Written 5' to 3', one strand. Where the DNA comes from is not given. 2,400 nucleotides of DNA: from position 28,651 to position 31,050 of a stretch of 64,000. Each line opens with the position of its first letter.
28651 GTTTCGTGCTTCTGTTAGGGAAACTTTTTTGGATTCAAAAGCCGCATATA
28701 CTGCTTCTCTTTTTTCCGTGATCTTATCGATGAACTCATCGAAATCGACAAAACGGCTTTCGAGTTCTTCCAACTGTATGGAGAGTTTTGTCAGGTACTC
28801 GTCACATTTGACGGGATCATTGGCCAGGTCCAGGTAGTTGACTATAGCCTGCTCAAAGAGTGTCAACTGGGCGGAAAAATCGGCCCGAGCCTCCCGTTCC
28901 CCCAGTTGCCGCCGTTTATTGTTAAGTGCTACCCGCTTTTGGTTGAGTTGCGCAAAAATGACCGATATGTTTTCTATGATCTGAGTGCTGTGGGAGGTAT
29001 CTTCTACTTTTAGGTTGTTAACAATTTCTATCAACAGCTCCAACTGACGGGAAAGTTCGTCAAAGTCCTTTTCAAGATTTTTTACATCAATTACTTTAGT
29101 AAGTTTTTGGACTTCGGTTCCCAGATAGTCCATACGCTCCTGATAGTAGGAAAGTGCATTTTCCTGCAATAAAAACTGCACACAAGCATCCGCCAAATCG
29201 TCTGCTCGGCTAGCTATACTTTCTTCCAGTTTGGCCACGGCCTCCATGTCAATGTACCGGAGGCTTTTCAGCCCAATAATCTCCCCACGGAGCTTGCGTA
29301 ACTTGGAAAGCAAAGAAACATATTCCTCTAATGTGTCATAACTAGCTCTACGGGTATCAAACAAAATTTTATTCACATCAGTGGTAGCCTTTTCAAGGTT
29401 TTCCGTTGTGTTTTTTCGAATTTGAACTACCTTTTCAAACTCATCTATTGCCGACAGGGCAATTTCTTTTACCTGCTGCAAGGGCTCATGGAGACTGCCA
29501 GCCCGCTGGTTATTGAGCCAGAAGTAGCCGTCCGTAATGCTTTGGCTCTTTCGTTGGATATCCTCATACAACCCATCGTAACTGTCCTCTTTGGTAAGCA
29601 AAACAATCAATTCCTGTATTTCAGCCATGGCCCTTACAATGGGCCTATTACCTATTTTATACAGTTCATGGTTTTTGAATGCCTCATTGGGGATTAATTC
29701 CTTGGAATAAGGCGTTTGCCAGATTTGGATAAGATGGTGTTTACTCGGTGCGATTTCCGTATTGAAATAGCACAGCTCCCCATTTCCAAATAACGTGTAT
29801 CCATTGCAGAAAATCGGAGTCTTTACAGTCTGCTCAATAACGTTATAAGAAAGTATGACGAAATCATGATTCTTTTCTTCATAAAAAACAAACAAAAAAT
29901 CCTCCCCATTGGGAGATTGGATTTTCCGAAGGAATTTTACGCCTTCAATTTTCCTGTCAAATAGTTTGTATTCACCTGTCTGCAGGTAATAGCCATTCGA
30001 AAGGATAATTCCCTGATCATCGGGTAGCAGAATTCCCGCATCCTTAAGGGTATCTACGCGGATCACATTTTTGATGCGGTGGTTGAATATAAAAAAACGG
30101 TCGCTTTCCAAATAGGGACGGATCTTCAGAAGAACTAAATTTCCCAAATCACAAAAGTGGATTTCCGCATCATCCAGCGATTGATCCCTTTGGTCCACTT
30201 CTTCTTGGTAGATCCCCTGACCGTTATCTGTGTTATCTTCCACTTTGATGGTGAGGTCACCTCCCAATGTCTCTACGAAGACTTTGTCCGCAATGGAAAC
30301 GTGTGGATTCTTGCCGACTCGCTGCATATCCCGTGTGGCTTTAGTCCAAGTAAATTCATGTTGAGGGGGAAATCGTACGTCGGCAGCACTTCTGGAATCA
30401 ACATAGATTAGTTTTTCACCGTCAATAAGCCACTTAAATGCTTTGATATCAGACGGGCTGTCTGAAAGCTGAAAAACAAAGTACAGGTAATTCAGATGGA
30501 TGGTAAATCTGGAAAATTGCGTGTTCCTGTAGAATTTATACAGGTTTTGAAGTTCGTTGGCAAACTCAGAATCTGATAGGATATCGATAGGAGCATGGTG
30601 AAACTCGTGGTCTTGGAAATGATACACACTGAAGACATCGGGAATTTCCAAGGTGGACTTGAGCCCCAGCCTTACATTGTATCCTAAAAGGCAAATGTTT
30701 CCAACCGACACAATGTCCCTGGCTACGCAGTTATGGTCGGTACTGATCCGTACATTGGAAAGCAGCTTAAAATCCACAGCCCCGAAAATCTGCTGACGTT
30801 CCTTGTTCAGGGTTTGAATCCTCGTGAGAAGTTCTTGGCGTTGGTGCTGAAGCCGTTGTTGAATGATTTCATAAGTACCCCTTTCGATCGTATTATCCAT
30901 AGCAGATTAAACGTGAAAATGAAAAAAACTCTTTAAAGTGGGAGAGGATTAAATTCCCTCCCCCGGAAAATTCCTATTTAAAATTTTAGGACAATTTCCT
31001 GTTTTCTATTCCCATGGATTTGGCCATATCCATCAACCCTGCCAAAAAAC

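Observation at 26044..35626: Candidate membrane-remodelling/stress module: XRE regulator + operator, then YbjN-like, PspA/IM30, YqiJ/NfeD-like, flotillin and a 1618-aa coiled-coil AAA+ ATPase in one operon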

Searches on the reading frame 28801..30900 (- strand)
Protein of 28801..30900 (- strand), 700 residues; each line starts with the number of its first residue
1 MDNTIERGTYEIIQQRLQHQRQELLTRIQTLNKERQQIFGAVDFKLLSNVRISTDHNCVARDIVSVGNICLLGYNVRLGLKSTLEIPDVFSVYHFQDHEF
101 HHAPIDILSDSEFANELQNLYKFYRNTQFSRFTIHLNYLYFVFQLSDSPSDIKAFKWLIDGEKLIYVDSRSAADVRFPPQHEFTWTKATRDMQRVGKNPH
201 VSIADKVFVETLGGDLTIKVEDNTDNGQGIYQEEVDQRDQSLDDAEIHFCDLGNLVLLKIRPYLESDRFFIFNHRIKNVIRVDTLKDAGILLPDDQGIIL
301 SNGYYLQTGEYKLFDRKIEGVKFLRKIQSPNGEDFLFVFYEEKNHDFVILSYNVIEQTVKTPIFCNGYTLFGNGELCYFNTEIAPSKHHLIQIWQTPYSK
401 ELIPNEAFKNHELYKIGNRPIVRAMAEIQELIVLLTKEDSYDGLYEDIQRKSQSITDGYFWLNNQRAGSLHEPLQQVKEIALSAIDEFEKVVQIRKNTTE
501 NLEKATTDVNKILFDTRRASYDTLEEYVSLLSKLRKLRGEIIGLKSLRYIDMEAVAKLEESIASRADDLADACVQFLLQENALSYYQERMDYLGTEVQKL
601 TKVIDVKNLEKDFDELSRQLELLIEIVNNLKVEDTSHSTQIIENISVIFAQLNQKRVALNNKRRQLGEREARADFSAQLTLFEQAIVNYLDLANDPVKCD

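Call 64: search_protein_representatives(protein=window:28801-30900:-)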
Query: 700 residues. Proteins with E-value up to 0.001 (for the whole library): 879; up to 1e-10: 605; up to 1e-30: 261. The best 150 are listed.
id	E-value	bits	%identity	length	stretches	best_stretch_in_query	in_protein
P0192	9.7e-258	873.4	52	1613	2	4-697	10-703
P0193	1.4e-223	760.5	49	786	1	5-700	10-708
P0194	3.4e-209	713.0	46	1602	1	6-695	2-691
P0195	1.0e-206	704.8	46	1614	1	5-700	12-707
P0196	2.2e-203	693.8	44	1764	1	2-700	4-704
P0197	7.5e-196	668.9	43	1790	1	4-700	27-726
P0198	3.5e-195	666.7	44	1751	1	4-700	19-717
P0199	7.5e-191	652.4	44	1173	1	5-700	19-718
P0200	2.8e-190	650.5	41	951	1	5-700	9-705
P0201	2.5e-189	647.3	42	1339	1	4-700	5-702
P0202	1.4e-188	644.8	42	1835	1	5-698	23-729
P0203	2.3e-188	644.1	42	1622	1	5-700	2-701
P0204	4.4e-187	639.9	43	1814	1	5-700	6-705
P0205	3.9e-178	610.4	39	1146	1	5-700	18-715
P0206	2.1e-177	607.9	40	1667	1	4-700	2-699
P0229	3.0e-145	501.7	35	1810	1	3-700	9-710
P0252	1.6e-127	443.1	32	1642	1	8-700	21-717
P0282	1.5e-102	360.6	29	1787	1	5-699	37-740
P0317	3.7e-82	293.2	27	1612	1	3-700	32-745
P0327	2.1e-69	251.1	25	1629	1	9-700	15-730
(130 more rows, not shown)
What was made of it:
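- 26044..30900 (-): Soluble 1618-aa beta-propeller / helical / AAA+ ATPase (DUF3686 family, annotated 'DNA repair ATPase' in public records). The family has 879 clusters at 50% identity (call 64).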

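Call 88: find_encoding_contigs(protein=P0327, flank=9000, max_places=2)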
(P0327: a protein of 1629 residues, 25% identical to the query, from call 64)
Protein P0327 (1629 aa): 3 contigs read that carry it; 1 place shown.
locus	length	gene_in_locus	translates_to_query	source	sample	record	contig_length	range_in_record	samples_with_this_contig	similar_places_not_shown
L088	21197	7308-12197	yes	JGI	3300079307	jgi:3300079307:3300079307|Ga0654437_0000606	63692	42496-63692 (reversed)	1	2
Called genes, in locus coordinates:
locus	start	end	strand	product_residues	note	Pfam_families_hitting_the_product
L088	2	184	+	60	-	?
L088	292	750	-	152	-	-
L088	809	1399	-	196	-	-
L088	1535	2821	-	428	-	PF02628:COX15-CtaA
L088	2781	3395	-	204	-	PF00174:Oxidored_molyb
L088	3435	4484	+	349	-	PF00478:IMPDH, PF01070:FMN_dh (weak), PF03060:NMO (weak)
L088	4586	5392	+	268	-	-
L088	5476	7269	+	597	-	-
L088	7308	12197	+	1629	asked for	PF12458:DUF3686, PF25472:DUF7902, PF00004:AAA (weak)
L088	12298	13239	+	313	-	PF14907:NTP_transf_5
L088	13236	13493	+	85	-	PF05402:PqqD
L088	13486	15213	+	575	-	PF00733:Asn_synthase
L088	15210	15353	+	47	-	-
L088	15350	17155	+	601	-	PF02463:SMC_N (faint), PF00005:ABC_tran, PF13304:AAA_21 (faint)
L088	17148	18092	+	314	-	-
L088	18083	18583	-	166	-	PF13471:Transglut_core3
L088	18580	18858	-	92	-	PF05402:PqqD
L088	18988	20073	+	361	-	PF08240:ADH_N, PF16912:Glu_dehyd_C (weak), PF00107:ADH_zinc_N, PF13602:ADH_zinc_N_2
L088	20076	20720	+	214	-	PF00753:Lactamase_B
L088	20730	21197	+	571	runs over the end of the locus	PF17210:SdrD_B, PF13472:Lipase_GDSL_2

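Call 89: find_encoding_contigs(protein=P0317, flank=7000, max_places=1)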
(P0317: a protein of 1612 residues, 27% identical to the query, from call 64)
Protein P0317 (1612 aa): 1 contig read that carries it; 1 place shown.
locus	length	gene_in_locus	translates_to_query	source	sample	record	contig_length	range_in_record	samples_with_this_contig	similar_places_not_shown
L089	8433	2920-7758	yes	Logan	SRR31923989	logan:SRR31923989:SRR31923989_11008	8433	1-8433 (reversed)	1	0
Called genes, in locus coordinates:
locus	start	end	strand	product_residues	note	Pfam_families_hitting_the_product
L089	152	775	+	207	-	-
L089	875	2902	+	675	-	-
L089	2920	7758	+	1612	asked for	PF12458:DUF3686, PF25472:DUF7902, PF00004:AAA (faint), PF07728:AAA_5 (weak)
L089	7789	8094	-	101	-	PF00717:Peptidase_S24, PF10502:Peptidase_S26 (faint)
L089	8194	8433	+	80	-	?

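Call 90: find_encoding_contigs(protein=P0282, flank=7000, max_places=1)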
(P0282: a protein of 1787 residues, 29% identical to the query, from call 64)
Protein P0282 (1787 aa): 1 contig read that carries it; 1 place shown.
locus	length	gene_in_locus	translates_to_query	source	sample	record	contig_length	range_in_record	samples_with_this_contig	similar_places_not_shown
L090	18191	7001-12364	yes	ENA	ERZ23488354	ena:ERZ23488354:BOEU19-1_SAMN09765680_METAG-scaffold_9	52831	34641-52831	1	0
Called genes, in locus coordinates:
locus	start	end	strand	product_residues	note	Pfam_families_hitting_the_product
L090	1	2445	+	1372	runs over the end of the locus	PF05567:T4P_PilY1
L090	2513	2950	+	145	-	PF16732:ComP_DUS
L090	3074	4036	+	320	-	-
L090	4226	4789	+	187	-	-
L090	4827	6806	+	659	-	PF01145:Band_7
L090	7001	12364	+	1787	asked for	PF12458:DUF3686, PF25472:DUF7902, PF00004:AAA (weak), PF07728:AAA_5 (weak)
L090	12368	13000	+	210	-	-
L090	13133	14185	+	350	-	PF01476:LysM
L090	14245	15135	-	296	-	PF03747:ADP_ribosyl_GH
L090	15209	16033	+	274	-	PF02739:5_3_exonuc_N, PF01367:5_3_exonuc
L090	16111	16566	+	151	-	-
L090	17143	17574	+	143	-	-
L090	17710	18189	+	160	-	?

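Call 91: find_encoding_contigs(protein=P0252, flank=7000, max_places=1)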
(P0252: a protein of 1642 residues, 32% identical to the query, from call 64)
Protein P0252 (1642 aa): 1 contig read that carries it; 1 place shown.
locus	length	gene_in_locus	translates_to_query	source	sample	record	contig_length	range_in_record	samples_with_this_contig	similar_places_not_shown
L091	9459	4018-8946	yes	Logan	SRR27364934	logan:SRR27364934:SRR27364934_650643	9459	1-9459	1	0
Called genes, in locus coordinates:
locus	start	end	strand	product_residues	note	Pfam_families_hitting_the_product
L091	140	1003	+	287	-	-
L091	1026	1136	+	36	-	-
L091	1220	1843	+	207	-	-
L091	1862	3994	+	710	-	-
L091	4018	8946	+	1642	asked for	PF12458:DUF3686, PF25472:DUF7902, PF00004:AAA (faint)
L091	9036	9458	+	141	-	?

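Call 92: find_encoding_contigs(protein=P0229, flank=7000, max_places=1)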
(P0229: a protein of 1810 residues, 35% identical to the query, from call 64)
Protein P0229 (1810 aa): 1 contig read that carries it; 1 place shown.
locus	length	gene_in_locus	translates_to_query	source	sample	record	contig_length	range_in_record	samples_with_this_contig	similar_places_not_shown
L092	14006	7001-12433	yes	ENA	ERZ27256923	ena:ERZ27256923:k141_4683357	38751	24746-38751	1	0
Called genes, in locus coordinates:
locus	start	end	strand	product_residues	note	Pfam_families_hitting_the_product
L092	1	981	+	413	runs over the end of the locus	PF01408:GFO_IDH_MocA, PF21252:Glyco_hydro_109_C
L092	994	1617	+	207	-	PF03352:Adenine_glyco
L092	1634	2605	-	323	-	-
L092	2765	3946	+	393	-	PF01408:GFO_IDH_MocA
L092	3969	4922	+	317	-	PF00294:PfkB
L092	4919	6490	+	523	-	-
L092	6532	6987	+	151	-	PF02643:DUF192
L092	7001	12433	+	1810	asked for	PF12458:DUF3686, PF25472:DUF7902, PF13401:AAA_22 (faint), PF00004:AAA (weak)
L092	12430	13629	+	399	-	PF00534:Glycos_transf_1, PF13692:Glyco_trans_1_4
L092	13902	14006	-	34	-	?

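Call 93: search_protein_families(library=pfam, proteins=[L088:4586-5392:+, L088:5476-6225:+, L089:152-775:+, L089:875-1624:+, L090:3074-4036:+, L090:4226-4789:+, L091:140-1003:+, L091:1220-1843:+, L091:1862-2611:+, L092:4919-5668:+], max_evalue=0.05)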
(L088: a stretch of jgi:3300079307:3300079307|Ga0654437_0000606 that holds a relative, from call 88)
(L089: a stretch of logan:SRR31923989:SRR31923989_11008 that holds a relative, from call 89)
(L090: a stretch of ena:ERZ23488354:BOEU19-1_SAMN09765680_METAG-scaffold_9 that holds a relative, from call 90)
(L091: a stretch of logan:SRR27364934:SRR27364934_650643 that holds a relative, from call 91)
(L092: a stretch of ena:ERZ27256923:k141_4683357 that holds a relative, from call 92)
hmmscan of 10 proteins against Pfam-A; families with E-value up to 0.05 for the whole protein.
L088:4586-5392:+ (268 aa): 0 families

L088:5476-6225:+ (250 aa): 1 family
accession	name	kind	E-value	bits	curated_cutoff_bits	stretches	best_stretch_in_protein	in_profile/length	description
PF01145.31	Band_7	-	2.5e-07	31.3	23.6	1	32-237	2-174/176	SPFH domain / Band 7 family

L089:152-775:+ (207 aa): 0 families

L089:875-1624:+ (250 aa): 1 family
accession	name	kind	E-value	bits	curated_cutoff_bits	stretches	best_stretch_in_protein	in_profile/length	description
PF01145.31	Band_7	-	7.1e-11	42.9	23.6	1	28-231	2-173/176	SPFH domain / Band 7 family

L090:3074-4036:+ (320 aa): 1 family
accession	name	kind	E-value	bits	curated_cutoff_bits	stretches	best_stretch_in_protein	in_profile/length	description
PF09488.16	Osmo_MPGsynth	-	0.046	13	27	0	159-239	276-355/381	Mannosyl-3-phosphoglycerate synthase (osmo_MPGsynth)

L090:4226-4789:+ (187 aa): 0 families

L091:140-1003:+ (287 aa): 0 families

L091:1220-1843:+ (207 aa): 1 family
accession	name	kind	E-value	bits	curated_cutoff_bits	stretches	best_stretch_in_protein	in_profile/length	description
PF01957.25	NfeD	-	0.0071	17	29.1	1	141-194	2-48/57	NfeD-like C-terminal, partner-binding domain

L091:1862-2611:+ (250 aa): 1 family
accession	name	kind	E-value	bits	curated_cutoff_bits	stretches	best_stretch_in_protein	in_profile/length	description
PF01145.31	Band_7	-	1.3e-11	45.4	23.6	1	35-181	2-136/176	SPFH domain / Band 7 family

L092:4919-5668:+ (250 aa): 0 families
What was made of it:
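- Four of five metagenomic representatives at 25-32% identity have the same trio and no PspA (calls 88-93). One distant homologue (L092) lacks an adjacent SPFH gene (calls 92, 93).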
